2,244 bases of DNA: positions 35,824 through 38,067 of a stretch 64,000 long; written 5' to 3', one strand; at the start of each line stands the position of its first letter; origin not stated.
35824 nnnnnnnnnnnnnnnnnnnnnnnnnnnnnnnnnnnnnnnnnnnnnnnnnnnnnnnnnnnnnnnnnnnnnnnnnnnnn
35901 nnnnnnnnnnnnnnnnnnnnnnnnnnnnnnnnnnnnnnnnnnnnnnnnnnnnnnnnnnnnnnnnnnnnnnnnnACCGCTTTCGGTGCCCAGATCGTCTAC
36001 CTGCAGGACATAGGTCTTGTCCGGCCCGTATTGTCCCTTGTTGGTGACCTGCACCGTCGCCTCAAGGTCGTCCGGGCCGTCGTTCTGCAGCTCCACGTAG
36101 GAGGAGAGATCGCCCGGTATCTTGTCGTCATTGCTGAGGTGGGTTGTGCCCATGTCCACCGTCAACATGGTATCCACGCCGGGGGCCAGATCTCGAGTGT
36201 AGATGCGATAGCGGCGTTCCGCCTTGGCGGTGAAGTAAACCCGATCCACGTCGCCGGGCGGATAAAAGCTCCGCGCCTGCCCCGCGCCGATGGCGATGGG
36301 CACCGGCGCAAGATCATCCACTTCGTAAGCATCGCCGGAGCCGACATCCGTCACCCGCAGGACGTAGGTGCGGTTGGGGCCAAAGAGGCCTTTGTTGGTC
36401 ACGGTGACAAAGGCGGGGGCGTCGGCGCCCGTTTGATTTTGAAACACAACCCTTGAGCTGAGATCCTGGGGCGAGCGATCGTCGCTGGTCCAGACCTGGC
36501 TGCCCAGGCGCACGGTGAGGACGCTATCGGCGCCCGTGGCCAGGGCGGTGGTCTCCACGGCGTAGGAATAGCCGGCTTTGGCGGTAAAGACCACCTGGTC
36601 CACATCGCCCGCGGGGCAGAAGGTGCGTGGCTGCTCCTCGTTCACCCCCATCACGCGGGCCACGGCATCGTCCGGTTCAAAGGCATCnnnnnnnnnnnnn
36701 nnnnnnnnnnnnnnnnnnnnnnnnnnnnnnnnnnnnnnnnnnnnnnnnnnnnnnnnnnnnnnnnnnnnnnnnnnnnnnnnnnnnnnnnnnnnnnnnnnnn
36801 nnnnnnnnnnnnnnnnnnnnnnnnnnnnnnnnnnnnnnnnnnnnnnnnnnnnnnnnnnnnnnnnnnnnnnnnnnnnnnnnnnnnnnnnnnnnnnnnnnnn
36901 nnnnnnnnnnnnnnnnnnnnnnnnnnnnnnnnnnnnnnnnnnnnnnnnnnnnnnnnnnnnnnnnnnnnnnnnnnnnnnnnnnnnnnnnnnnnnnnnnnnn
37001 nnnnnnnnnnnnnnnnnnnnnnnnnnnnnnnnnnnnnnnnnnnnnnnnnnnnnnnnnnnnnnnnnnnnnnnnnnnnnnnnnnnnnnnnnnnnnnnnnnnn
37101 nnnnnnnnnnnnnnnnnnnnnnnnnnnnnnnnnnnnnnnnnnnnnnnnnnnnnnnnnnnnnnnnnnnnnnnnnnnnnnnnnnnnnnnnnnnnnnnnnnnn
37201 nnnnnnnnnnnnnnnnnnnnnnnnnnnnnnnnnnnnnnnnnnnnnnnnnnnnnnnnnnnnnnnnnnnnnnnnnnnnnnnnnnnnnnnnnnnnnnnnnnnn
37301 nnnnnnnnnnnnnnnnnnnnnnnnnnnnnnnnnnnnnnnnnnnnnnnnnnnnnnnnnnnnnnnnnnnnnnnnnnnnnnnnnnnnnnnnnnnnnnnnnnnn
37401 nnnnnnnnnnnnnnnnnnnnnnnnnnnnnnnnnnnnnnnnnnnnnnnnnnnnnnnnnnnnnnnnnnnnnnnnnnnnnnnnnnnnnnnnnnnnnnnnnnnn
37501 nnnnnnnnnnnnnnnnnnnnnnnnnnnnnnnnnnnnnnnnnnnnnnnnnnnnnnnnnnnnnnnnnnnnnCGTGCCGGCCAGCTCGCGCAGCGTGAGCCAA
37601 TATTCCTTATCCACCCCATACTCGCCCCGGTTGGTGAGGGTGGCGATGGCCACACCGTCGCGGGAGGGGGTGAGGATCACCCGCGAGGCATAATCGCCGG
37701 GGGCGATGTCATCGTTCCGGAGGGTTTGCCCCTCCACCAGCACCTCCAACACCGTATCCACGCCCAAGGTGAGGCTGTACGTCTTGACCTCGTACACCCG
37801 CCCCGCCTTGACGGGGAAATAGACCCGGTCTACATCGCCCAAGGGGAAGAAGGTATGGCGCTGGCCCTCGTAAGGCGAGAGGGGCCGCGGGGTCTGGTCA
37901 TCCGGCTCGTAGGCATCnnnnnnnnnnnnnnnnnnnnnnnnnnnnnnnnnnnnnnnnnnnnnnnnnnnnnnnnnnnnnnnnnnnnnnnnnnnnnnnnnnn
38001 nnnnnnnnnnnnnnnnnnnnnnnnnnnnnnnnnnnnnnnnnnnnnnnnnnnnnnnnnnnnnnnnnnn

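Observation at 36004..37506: Recent 819-bp tandem duplication inside the giant PilN-like gene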

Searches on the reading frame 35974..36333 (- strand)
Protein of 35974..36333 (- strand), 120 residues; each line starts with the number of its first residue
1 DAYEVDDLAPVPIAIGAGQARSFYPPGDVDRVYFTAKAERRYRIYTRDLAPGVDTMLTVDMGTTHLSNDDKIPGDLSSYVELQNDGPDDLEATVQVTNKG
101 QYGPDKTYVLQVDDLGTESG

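Call 59: search_protein_families(library=pfam, max_evalue=1, proteins=[window:35974-36333:-])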
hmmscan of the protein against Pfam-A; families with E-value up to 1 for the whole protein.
window:35974-36333:- (120 aa): 0 families

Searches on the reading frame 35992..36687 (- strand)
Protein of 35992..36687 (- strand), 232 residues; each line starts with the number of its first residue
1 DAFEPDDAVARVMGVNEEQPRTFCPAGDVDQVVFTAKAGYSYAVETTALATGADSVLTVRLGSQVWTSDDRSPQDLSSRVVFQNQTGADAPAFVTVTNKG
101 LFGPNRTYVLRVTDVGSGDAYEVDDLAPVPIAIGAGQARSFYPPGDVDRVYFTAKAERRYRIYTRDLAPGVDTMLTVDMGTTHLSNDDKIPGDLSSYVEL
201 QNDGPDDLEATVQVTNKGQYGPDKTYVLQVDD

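Call 30: predict_structure(alignment_id=A1)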
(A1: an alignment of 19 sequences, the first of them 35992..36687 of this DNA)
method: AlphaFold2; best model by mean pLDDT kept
length: 232 residues; sequences in the alignment: 19
mean_pLDDT: 89.4   pTM: 0.53
mean pLDDT of the five models: 89.4, 86.4, 86.3, 85.4, 84.0
residues with pLDDT >= 90: 148; 70-90: 71; 50-70: 10; < 50: 3
segments of 3 or more residues with pLDDT < 50: none
pLDDT, mean of each block of 10 residues (from residue 1): 88 91 94 87 93 96 93 89 84 97 96 68 67 88 80 97 95 96 91 93 96 92 87 95
secondary structure, 60 per line:
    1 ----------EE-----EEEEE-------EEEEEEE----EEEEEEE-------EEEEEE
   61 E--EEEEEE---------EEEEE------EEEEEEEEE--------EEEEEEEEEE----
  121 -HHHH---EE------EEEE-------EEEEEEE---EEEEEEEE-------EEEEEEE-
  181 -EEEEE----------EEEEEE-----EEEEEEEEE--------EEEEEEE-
elements in order: E18-22 E30-36 E41-47 E55-61 E64-69 E79-83 E90-98 E107-116 H122-125 E137-140 E148-154 E158-165 E173-179 E182-186 E197-202 E208-216 E225-231
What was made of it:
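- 35974..36687 (-): Repeat unit 2: domains 6 (X2, 36334-36687) and 7 (Y2, 35974-36333). The AlphaFold2 model of this unit has mean pLDDT 89.4 and shows two beta-sandwiches (call 30).
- On PPC / collagen-binding-domain fold (PF04151): The model has mean pLDDT 89.4 (call 30).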

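Call 32: fold_search(model_id=the predicted structure, library=pdb)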
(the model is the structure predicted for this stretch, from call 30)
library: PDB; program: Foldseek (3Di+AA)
matches with E <= 10: 1426; with E <= 0.001: 57
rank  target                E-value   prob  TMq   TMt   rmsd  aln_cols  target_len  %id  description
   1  5iku                  2.7e-10  1.00  0.39  0.38  11.7       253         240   13  Crystal structure of the Hathewaya histolytica ColG tandem collagen-binding domain s3as3b in the presence of calcium at  (released 2017-03-15)
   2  7y63_A                4.5e-08  1.00  0.35  0.15  16.2       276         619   12  ApoSIDT2-pH7.4 (released 2023-06-21)
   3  8kcw_A                9.2e-08  1.00  0.32  0.14  16.4       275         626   12  Cryo-EM structure of human SIDT1 bound to cholesterol (released 2024-06-12)
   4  8kcx_A                1.1e-07  1.00  0.31  0.15  16.7       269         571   13  Cryo-EM structure of human SIDT1 (released 2024-06-12)
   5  8woq_A                1.7e-07  1.00  0.31  0.14  16.8       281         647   13  Cryo-EM structure of human SIDT1 protein with C1 symmetry at neutral pH (released 2024-03-20)
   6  9m8u_A                1.8e-07  1.00  0.29  0.13  16.4       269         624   13  Cryo-EM structure of human SIDT1 (released 2026-03-18)
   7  8j6m_A                4.4e-07  1.00  0.31  0.14  15.5       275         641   12  SIDT1 protein (released 2024-05-01)
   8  8v38_A                5.2e-07  1.00  0.29  0.13  15.9       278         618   11  Structure of the human systemic RNAi defective transmembrane protein 1 (hSIDT1) (released 2024-06-26)
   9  8jun_A                6.5e-07  1.00  0.31  0.13  16.6       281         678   11  Cryo-EM structure of SIDT1 E555Q mutant (released 2023-11-15)
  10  8jul_A                1.0e-06  1.00  0.31  0.14  16.5       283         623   13  Cryo-EM structure of SIDT1 in complex with phosphatidic acid (released 2023-11-15)
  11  8k1b_A                1.0e-06  1.00  0.30  0.28  17.0       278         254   12  SID1 transmembrane family member 1 (released 2024-07-10)
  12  8k11_A                1.3e-06  1.00  0.33  0.29  16.5       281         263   11  SID1 transmembrane family member 2 (released 2024-07-10)
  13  8k13_A                1.5e-06  1.00  0.30  0.14  17.1       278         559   12  SID1 transmembrane family member 1 (released 2024-07-10)
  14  7y68_A                1.8e-06  1.00  0.34  0.15  15.7       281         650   12  SIDT2-pH5.5 plus miRNA (released 2023-06-21)
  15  8k10_A                3.5e-06  1.00  0.34  0.16  16.6       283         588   11  SID1 transmembrane family member 2 (released 2024-07-10)
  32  1nqd_A                2.1e-04  1.00  0.40  0.80   2.0       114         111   15  CRYSTAL STRUCTURE OF CLOSTRIDIUM HISTOLYTICUM COLG COLLAGENASE COLLAGEN-BINDING DOMAIN 3B AT 1.65 ANGSTROM RESOLUTION  (released 2003-04-15)
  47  1nqd_B                4.9e-04  1.00  0.38  0.73   2.6       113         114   16  CRYSTAL STRUCTURE OF CLOSTRIDIUM HISTOLYTICUM COLG COLLAGENASE COLLAGEN-BINDING DOMAIN 3B AT 1.65 ANGSTROM RESOLUTION  (released 2003-04-15)
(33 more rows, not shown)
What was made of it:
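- On PPC / collagen-binding-domain fold (PF04151): It matches 5iku at E 2.7e-10 and 1nqd_A with TM 0.80, rmsd 2.0 A over 114 columns (call 32).
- Closest known: Tandem collagen-binding domains s3a-s3b of Hathewaya histolytica collagenase ColG. Same: The fold is the same: 5iku E 2.7e-10 for the two-domain unit, and 1nqd TM 0.80, rmsd 2.0 A for one domain (call 32).
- A single domain matches 1nqd with TM 0.80 and rmsd 2.0 (calls 30, 32).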

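Call 58: search_solved_structures(query=A1, max_evalue=1, show_alignments=3)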
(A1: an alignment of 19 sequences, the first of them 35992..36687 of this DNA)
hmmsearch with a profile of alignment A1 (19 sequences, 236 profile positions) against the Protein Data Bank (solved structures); distinct sequences matched with E-value up to 1: 1.
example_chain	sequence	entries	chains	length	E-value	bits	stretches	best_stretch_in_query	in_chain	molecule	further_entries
5xrw_C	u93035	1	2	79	0.11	15.5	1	175-235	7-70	FliY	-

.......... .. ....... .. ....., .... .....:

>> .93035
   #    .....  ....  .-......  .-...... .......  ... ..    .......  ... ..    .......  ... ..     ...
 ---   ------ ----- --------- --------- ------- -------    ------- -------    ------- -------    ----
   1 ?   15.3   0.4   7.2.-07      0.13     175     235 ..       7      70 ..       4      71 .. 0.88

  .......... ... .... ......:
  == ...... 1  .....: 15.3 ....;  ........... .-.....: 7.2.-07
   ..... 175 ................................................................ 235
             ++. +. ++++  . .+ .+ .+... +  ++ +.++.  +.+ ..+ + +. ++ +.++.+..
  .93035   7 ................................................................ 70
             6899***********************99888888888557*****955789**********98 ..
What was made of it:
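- On PPC / collagen-binding-domain fold (PF04151): A profile search of PDB sequences gave no ColG hit (call 58).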

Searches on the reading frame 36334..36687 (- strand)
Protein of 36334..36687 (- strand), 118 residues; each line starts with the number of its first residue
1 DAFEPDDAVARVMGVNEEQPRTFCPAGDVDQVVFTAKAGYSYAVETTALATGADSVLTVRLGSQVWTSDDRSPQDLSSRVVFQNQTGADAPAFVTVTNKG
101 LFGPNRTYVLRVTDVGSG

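Call 59: search_protein_families(library=pfam, max_evalue=1, proteins=[window:36334-36687:-])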
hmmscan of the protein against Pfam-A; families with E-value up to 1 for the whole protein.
window:36334-36687:- (118 aa): 2 families
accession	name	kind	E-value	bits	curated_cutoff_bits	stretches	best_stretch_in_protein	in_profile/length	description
PF04151.21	PPC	-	0.065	14.6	25.9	1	33-87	6-62/70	Bacterial pre-peptidase C-terminal domain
PF20944.2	StcE_b-sandwich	-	0.11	12.9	27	1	26-66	23-61/75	Metalloprotease StcE, beta-sandwich domain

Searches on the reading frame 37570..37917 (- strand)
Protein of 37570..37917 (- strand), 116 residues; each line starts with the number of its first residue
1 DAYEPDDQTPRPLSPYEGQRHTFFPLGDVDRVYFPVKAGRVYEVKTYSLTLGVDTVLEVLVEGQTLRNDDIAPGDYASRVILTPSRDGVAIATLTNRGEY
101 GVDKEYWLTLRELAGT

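Call 59: search_protein_families(library=pfam, max_evalue=1, proteins=[window:37570-37917:-])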
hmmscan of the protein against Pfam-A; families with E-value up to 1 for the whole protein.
window:37570-37917:- (116 aa): 1 family
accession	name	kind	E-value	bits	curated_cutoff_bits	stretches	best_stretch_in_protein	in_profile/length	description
PF04151.21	PPC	-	0.1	13.9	25.9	1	28-88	1-62/70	Bacterial pre-peptidase C-terminal domain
